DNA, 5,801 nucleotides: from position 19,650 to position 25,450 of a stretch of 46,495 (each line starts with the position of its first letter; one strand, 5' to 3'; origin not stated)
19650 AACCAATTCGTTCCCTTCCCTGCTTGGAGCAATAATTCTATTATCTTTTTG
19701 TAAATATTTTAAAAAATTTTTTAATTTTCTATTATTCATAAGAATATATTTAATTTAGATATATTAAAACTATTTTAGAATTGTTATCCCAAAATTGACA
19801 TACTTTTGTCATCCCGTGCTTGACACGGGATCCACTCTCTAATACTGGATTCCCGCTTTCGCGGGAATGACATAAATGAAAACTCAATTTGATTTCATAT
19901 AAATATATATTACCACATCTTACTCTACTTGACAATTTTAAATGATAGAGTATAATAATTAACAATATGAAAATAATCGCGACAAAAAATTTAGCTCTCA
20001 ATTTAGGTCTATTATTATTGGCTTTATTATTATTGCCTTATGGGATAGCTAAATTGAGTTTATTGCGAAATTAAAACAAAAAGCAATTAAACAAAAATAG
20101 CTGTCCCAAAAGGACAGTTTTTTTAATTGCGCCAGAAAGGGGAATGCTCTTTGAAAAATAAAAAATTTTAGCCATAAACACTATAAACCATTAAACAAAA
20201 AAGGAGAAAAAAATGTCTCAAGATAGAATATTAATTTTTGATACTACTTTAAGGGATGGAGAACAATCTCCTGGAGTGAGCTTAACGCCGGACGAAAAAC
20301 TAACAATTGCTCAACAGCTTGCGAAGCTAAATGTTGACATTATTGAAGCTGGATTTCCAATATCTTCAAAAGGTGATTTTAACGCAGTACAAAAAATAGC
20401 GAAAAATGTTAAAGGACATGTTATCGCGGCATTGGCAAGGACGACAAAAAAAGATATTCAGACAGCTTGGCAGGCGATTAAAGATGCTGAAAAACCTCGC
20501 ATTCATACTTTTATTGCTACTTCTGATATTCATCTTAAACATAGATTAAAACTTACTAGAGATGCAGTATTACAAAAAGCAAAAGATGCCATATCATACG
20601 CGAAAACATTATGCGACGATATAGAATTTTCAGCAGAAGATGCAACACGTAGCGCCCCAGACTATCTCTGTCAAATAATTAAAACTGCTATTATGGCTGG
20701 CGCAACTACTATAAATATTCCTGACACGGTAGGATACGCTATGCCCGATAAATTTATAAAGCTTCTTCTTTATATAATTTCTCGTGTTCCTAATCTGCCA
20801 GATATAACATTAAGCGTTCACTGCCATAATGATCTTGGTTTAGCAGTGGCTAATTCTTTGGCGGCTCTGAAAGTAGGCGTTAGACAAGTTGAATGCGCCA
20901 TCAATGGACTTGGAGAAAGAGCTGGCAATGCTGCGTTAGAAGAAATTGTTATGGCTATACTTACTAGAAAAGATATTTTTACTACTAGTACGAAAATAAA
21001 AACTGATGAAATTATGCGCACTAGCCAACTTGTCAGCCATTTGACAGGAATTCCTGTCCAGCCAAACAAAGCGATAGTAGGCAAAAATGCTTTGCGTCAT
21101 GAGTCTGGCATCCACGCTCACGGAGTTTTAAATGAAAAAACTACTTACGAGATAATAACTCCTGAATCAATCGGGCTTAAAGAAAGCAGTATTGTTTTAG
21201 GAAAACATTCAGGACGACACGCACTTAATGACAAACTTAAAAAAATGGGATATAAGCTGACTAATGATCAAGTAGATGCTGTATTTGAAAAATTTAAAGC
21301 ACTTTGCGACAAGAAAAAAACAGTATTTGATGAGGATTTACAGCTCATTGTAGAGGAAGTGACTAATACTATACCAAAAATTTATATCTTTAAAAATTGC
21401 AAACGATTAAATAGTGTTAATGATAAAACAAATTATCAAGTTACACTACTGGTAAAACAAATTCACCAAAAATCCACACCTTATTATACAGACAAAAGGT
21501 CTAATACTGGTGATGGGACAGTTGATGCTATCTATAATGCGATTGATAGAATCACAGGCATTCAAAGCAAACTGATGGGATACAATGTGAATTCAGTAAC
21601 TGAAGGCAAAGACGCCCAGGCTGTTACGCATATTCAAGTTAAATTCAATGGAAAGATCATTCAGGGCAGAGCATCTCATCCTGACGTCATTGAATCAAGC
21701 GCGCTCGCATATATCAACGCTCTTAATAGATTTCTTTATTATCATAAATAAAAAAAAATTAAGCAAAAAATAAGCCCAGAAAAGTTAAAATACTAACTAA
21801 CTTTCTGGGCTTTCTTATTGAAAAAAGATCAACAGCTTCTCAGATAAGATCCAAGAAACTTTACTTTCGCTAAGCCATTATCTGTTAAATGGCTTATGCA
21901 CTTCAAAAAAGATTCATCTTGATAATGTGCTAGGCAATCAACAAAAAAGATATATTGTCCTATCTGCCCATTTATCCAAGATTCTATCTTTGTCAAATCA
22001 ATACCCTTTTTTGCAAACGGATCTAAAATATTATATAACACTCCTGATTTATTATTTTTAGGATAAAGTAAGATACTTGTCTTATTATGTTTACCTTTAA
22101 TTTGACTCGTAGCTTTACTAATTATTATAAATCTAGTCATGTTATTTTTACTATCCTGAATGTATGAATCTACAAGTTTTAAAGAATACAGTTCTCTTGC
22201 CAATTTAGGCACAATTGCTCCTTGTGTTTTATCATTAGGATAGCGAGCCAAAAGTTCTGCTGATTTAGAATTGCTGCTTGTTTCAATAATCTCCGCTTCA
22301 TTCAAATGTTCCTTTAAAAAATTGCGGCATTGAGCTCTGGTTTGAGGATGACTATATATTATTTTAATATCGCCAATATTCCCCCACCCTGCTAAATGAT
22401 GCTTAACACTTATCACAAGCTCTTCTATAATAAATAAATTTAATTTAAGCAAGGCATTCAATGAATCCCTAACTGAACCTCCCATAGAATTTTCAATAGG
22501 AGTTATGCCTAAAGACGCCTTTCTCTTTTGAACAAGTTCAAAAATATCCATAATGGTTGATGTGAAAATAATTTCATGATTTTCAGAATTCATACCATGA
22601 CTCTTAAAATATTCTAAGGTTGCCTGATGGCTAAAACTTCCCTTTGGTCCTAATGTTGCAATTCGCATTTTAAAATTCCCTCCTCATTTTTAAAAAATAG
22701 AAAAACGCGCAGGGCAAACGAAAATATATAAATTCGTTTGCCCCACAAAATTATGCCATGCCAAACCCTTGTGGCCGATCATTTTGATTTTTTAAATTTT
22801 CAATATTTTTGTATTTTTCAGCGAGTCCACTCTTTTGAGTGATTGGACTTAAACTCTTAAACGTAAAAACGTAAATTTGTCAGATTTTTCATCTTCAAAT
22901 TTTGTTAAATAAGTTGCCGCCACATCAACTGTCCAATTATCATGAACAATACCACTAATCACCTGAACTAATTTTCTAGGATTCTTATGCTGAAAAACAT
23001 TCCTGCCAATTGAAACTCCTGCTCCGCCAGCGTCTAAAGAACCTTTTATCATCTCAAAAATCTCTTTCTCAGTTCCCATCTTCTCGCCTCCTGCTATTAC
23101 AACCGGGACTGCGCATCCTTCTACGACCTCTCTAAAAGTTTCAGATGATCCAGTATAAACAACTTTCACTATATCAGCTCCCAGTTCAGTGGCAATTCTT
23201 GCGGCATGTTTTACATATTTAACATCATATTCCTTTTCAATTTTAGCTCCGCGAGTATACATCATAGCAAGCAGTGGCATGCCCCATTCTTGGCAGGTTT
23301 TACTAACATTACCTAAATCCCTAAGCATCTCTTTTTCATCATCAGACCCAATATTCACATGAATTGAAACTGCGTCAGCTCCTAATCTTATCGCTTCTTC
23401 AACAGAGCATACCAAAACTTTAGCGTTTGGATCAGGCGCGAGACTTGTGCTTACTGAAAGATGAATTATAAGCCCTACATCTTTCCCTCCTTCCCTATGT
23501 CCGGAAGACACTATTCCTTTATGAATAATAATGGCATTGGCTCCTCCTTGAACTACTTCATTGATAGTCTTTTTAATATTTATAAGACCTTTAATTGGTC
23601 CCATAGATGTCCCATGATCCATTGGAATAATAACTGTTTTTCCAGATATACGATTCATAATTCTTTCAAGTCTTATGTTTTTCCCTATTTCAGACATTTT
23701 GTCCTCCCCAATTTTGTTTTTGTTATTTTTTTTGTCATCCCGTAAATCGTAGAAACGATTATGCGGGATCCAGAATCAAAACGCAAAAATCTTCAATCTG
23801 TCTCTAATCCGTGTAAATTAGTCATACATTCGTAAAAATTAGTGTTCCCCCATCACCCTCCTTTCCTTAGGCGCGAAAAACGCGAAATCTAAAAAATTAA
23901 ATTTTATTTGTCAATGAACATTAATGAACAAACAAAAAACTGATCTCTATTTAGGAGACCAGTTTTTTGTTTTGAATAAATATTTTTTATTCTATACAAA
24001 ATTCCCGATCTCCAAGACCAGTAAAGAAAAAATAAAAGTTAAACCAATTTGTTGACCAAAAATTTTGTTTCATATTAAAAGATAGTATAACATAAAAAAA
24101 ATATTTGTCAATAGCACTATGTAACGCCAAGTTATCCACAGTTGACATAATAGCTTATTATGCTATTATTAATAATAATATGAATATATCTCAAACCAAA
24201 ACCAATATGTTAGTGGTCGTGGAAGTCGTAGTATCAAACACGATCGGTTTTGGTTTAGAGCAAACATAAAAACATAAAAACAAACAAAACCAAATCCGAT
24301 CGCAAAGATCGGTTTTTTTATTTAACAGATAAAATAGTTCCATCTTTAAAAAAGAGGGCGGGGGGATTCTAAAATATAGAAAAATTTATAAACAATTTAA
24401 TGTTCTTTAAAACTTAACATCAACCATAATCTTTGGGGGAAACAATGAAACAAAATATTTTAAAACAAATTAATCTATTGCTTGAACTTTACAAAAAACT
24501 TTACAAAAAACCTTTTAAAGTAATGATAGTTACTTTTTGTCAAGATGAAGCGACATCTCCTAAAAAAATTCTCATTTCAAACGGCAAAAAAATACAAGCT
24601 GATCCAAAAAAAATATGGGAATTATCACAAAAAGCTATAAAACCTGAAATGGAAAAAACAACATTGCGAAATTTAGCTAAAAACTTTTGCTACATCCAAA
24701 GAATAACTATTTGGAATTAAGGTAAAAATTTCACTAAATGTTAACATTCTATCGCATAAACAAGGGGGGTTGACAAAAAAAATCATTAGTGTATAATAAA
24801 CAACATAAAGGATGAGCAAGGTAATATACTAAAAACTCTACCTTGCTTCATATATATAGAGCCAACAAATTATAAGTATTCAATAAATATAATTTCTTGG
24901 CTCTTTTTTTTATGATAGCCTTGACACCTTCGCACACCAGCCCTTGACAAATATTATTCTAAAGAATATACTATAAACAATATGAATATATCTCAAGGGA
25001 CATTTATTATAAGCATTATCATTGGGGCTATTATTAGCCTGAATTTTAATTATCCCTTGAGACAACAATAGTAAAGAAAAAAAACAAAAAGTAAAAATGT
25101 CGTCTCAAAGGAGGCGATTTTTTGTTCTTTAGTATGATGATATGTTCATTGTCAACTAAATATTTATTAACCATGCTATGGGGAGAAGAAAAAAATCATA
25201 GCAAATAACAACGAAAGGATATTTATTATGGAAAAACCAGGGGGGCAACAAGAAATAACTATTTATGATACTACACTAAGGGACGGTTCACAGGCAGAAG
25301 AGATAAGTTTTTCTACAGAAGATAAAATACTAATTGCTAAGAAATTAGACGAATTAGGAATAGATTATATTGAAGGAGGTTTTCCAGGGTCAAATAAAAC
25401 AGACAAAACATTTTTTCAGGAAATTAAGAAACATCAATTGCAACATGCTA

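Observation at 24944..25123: Ile-rich leader attenuator directly upstream of citramalate synthase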

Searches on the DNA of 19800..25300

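Call 55: search_rna_families(source=window, start=19800, end=25300, threshold=evalue, max_evalue=10)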
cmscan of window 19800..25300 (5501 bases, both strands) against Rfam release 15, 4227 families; matches with E-value up to 10: 13.
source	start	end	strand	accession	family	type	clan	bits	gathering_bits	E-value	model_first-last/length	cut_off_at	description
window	19800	19898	-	RF02748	FtrB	Gene; sRNA;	-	32.9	66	0.015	1-97/115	3'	Francisella sRNA B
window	21770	21812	-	RF03790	MIR8008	Gene; miRNA;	-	23.8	66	0.18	1-55/55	no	MIR8008 microRNA precursor family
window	19992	20086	+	RF02511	PYLIS_4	Cis-reg;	-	23.8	50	1.6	1-100/100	no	Pyrrolysine insertion sequence TetR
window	24254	24326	+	RF02860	Arrc14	Gene; sRNA;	-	22.9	99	4.3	1-167/167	no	Actinobacillus sRNA 14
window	22140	22306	+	RF02188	ST7-OT4_2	Gene; lncRNA;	-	20.8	55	1.8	1-172/172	no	ST7 overlapping transcript 4 conserved region 2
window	23950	24018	-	RF03640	mir-3747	Gene; miRNA;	-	20.1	63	2.2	1-67/67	no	mir-3747 microRNA precursor family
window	24808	24860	+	RF00994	mir-1255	Gene; miRNA;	-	19.2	63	3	1-67/67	no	mir-1255 microRNA precursor family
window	20055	20095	+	RF03442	mir-4003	Gene; miRNA;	-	19.1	70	7.5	1-58/58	no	mir-4003 microRNA precursor family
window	20031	20119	-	RF04013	mir-4818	Gene; miRNA;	-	18.6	92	4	1-90/90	no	mir-4818 microRNA precursor family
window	23951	24014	-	RF03904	MIR7991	Gene; miRNA;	-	18.1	58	5.9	1-47/47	no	MIR7991 microRNA precursor family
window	23983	24062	-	RF00681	mir-198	Gene; miRNA;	-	18.1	70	9.1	1-62/62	no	mir-198 microRNA precursor family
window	20816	20872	+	RF01317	CRISPR-DR4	Gene; CRISPR;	CL00014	17.9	35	5.5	1-28/28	no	CRISPR RNA direct repeat element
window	24184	24319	+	RF01389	isrF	Gene; sRNA;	-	11.6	40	5.2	1-292/292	no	isrF Hfq binding RNA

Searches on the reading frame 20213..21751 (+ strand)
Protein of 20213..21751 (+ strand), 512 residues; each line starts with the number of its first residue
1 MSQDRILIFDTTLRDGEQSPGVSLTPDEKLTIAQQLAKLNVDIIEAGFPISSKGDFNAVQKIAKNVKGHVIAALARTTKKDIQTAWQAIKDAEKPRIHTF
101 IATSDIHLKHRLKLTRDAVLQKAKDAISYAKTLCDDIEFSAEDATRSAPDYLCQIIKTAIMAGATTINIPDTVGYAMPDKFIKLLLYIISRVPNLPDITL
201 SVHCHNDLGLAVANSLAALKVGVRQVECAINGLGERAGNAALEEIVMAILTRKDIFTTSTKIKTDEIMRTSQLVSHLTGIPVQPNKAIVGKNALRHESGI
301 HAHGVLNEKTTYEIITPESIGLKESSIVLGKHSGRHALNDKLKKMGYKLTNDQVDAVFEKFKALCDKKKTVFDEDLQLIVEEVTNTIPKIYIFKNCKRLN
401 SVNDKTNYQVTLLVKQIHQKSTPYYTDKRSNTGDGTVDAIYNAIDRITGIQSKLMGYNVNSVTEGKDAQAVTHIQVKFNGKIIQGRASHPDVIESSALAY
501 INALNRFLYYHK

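Call 6: search_protein_families(library=ncbifam, proteins=[window:20213-21751:+])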
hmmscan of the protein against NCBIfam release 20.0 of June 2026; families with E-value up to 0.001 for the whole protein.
window:20213-21751:+ (512 aa): 27 families (the best 25 are shown)
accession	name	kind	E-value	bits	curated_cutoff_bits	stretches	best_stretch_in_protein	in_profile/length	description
NF002086.0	PRK00915.1-3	equivalog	1e-222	740.2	532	1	2-509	3-503/516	2-isopropylmalate synthase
TIGR00973.1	leuA_bact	equivalog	1.3e-207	690.1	598.7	1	5-505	1-494/494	2-isopropylmalate synthase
NF002087.0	PRK00915.1-4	equivalog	1.1e-206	687.4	729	1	2-508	3-503/516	2-isopropylmalate synthase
NF002088.0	PRK00915.1-5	equivalog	8.4e-197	654.7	697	1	5-508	3-499/514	2-isopropylmalate synthase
NF002084.0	PRK00915.1-1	equivalog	2.5e-176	587.3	748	1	3-507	2-499/523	2-isopropylmalate synthase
NF002085.0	PRK00915.1-2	subfamily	1.5e-153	512.2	517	1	3-508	11-500/504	2-isopropylmalate synthase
TIGR02090.1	LEU1_arch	subfamily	1.4e-129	432.4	484.75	1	6-380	1-363/363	isopropylmalate/citramalate/homocitrate synthases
NF041069.1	IPMS_Sufob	equivalog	2e-127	425.5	600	1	7-385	2-370/371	isopropylmalate synthase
TIGR02660.1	nifV_homocitr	equivalog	1.6e-95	320.5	462.9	1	6-378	2-363/365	homocitrate synthase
TIGR02146.1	LysS_fung_arch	equivalog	3.4e-85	286.3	413.55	1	8-362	1-343/344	homocitrate synthase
NF042434.1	IPMS_Lepto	equivalog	4.4e-81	272.7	500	1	2-367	2-372/374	2-isopropylmalate synthase LeuA2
TIGR00977.1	citramal_synth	equivalog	1.7e-63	214.8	450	1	6-504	2-513/526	citramalate synthase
NF042433.1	CitmalDyn_Leptosp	equivalog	2.7e-61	207.7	950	1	3-476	5-472/514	(R)-citramalate synthase CimA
NF002991.1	PRK03739.1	subfamily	9.6e-44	150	455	1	11-506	32-550/550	2-isopropylmalate synthase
TIGR00970.1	leuA_yeast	equivalog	1.4e-32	113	697.4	1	10-302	31-338/564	2-isopropylmalate synthase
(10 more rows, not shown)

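Call 46: find_homologous_proteins(query=window:20213-21751:+, max_evalue=1e-80)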
Query window:20213-21751:+ (512 aa): 8000 proteins with E <= 1e-80 among 8000 candidates; the best 120 are listed.
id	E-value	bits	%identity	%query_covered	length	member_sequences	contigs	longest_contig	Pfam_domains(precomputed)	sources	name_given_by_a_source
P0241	0.0e+0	1129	100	100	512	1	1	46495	PF22617.2,PF00682.26,PF08502.16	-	-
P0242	2.5e-264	895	79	100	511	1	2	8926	PF22617.2,PF00682.26,PF08502.16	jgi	-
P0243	2.9e-192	658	60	99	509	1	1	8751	PF22617.2,PF00682.26,PF08502.16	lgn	-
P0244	1.8e-188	645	60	99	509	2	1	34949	PF22617.2,PF00682.26,PF08502.16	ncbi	ncbi:MAG: 2-isopropylmalate synthase [bacterium]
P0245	1.2e-187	643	59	99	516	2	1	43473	PF22617.2,PF00682.26,PF08502.16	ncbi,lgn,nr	ncbi:MAG: 2-isopropylmalate synthase [bacterium]|nr:2-isopropylmalate synthase [bacterium]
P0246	1.1e-186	639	59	98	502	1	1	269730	PF22617.2,PF00682.26,PF08502.16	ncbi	ncbi:MAG: 2-isopropylmalate synthase [bacterium]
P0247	3.3e-185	635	60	99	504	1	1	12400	PF22617.2,PF00682.26,PF08502.16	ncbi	ncbi:MAG: 2-isopropylmalate synthase [bacterium]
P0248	5.9e-185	634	57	99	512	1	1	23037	PF22617.2,PF00682.26,PF08502.16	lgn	-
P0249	7.5e-185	633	57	99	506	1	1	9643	PF22617.2,PF00682.26,PF08502.16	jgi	-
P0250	1.7e-184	632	58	100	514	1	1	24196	PF22617.2,PF00682.26,PF08502.16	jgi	-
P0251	1.7e-183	629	58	100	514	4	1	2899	PF22617.2,PF00682.26,PF08502.16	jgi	jgi:2-isopropylmalate synthase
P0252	2.5e-183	628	58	99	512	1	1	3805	PF22617.2,PF00682.26,PF08502.16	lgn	-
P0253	2.1e-182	625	58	99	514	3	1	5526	PF22617.2,PF00682.26,PF08502.16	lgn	-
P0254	3.5e-182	625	58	99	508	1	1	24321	PF22617.2,PF00682.26,PF08502.16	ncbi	-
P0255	9.0e-182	623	58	99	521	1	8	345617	PF22617.2,PF00682.26,PF08502.16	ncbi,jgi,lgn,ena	ncbi:MAG: 2-isopropylmalate synthase [Thermosulfidibacteraceae bacterium]|jgi:2-isopropylmalate synt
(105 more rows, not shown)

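Call 47: find_encoding_contigs(protein=P0242, flank=8000, max_places=3)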
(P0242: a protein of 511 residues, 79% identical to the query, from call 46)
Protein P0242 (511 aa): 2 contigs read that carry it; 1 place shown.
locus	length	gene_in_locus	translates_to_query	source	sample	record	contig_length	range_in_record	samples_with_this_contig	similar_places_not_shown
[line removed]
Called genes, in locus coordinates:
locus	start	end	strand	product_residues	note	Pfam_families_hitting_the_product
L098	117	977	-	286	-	PF00175:NAD_binding_1, PF10418:DHODB_Fe-S_bind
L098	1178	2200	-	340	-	PF13187:Fer4_9 (faint), PF13534:Fer4_17 (faint), PF13746:Fer4_18 (faint), PF12797:Fer4_2 (faint), PF00037:Fer4 (faint), PF17179:Fer4_22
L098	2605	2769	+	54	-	-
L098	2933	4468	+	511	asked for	PF00682:HMGL-like, PF22617:HCS_D2, PF08502:LeuA_dimer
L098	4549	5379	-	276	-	PF00800:PDT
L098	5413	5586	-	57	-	-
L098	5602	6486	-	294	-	PF01791:DeoC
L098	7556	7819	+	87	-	-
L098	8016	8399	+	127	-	-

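Call 48: find_encoding_contigs(protein=P0244, flank=10000, max_places=2)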
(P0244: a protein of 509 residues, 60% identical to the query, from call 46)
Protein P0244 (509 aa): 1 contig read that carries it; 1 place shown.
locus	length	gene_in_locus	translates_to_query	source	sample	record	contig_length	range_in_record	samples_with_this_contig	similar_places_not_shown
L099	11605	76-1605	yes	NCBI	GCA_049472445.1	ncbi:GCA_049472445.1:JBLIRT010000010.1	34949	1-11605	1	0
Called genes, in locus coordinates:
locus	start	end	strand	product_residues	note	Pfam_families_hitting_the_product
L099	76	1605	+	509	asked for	PF00682:HMGL-like, PF22617:HCS_D2, PF08502:LeuA_dimer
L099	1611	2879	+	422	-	PF00330:Aconitase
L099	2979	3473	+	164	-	PF00694:Aconitase_C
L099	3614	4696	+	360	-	PF00180:Iso_dh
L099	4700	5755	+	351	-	PF01118:Semialdhyde_dh, PF02774:Semialdhyde_dhC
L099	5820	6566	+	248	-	PF12837:Fer4_6 (faint), PF12838:Fer4_7, PF13237:Fer4_10 (weak), PF13247:Fer4_11, PF14697:Fer4_21 (weak), PF00037:Fer4 (weak), PF12797:Fer4_2 (weak), PF13187:Fer4_9 (weak)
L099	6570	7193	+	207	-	PF01292:Ni_hydr_CYTB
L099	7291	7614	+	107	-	PF00085:Thioredoxin, PF13098:Thioredoxin_2 (weak)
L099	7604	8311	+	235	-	PF02683:DsbD_TM, PF13386:DsbD_2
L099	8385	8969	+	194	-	PF00578:AhpC-TSA, PF08534:Redoxin, PF00085:Thioredoxin, PF13098:Thioredoxin_2, PF13905:Thioredoxin_8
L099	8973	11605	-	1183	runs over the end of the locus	PF00041:fn3 (faint), PF19077:Big_13 (faint), PF25833:Fn3_SaeA_3rd (faint), PF02369:Big_1, PF09134:Invasin_D3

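Call 49: find_encoding_contigs(protein=P0245, flank=10000, max_places=2)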
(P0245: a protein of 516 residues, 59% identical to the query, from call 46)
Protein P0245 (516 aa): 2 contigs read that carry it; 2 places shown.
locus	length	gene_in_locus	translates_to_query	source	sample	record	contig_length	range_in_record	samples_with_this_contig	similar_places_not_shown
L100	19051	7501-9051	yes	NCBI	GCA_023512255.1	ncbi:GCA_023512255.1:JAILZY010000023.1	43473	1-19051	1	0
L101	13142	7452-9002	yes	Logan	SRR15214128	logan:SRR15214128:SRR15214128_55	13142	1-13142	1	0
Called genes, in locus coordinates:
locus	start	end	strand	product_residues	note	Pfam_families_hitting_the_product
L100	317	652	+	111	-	-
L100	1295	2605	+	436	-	PF00275:EPSP_synthase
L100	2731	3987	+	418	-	PF05221:AdoHcyase, PF02826:2-Hacid_dh_C, PF00670:AdoHcyase_NAD, PF07991:KARI_N (weak)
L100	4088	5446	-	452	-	PF05167:DUF711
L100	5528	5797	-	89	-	PF01842:ACT, PF13740:ACT_6, PF13840:ACT_7 (weak)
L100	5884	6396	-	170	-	PF01202:SKI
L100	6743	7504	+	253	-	PF01066:CDP-OH_P_transf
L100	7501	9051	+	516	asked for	PF00682:HMGL-like, PF22617:HCS_D2, PF08502:LeuA_dimer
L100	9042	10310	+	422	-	PF00330:Aconitase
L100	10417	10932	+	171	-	PF06434:Aconitase_2_N (faint), PF00694:Aconitase_C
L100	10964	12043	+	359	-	PF00180:Iso_dh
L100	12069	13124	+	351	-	PF01118:Semialdhyde_dh, PF02774:Semialdhyde_dhC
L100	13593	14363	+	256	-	PF12837:Fer4_6 (faint), PF12838:Fer4_7 (weak), PF13247:Fer4_11, PF12838:Fer4_7 (weak), PF13237:Fer4_10 (weak), PF14697:Fer4_21 (weak), PF12797:Fer4_2 (weak), PF00037:Fer4 (weak), +1 more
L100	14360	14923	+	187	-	PF01292:Ni_hydr_CYTB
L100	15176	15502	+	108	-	PF00085:Thioredoxin, PF13098:Thioredoxin_2, PF05768:Glrx-like (faint), PF13192:Thioredoxin_3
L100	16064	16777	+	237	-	PF02683:DsbD_TM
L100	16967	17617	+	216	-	-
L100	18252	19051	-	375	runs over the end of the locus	-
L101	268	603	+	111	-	-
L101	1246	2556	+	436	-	PF00275:EPSP_synthase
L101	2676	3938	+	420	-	PF05221:AdoHcyase, PF02826:2-Hacid_dh_C, PF00670:AdoHcyase_NAD, PF07991:KARI_N (weak)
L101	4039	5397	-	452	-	PF05167:DUF711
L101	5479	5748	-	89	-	PF01842:ACT, PF13740:ACT_6, PF13840:ACT_7 (weak)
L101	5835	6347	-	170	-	PF01202:SKI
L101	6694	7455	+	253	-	PF01066:CDP-OH_P_transf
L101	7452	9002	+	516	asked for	PF00682:HMGL-like, PF22617:HCS_D2, PF08502:LeuA_dimer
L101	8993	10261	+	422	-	PF00330:Aconitase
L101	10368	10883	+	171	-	PF06434:Aconitase_2_N (faint), PF00694:Aconitase_C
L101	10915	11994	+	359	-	PF00180:Iso_dh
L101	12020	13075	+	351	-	PF01118:Semialdhyde_dh, PF02774:Semialdhyde_dhC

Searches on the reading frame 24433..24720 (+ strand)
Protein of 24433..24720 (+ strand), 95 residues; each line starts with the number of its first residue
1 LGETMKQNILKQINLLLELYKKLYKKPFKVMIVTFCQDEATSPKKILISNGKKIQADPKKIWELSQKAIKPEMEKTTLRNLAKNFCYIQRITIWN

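Call 6: search_protein_families(library=ncbifam, proteins=[window:24433-24720:+])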
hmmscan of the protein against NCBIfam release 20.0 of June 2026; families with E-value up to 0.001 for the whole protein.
window:24433-24720:+ (95 aa): 0 families

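Call 22: search_protein_families(library=pfam, proteins=[window:24445-24720:+], max_evalue=0.001)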
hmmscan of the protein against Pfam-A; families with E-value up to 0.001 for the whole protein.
window:24445-24720:+ (91 aa): 0 families

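Call 53: search_protein_representatives(protein=window:24445-24720:+)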
Query: 91 residues. Proteins with E-value up to 0.001 (for the whole library): 3; up to 1e-10: 1; up to 1e-30: 0. The best 3 are listed.
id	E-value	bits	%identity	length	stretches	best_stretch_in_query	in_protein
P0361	9.2e-22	92.8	60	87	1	3-90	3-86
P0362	1.2e-08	50.9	39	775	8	4-35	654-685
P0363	1.4e-04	38.0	31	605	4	10-68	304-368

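Call 68: predict_structure(protein=window:24445-24720:+)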
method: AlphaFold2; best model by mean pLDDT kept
length: 91 residues; sequences in the alignment: 1
mean_pLDDT: 54.9   pTM: 0.37
mean pLDDT of the five models: 54.9, 54.4, 52.3, 48.7, 46.4
residues with pLDDT >= 90: 0; 70-90: 9; 50-70: 50; < 50: 32
segments of 3 or more residues with pLDDT < 50: 1-3, 60-62, 64-81
pLDDT, mean of each block of 10 residues (from residue 1): 58 71 67 52 54 51 46 38 57 56
secondary structure, 60 per line:
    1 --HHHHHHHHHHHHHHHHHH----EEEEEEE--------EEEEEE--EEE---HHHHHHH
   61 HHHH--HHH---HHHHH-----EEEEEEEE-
elements in order: H3-20 E25-31 E40-45 E48-50 H54-64 H73-77 E83-90

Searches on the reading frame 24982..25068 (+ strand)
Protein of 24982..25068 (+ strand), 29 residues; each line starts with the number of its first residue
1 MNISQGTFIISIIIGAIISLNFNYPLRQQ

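Call 31: find_related_loci(query=A2, collection=metagenome_contigs, flank=4000)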
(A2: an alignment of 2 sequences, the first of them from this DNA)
Query A2 (29 aa) in metagenome_contigs; peptide patterns used: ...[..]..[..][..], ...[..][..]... (x = any residue, [..] = any of these).
600 stretches matched a pattern, but none encodes a relative of the query by tblastn (E <= 1e-3).
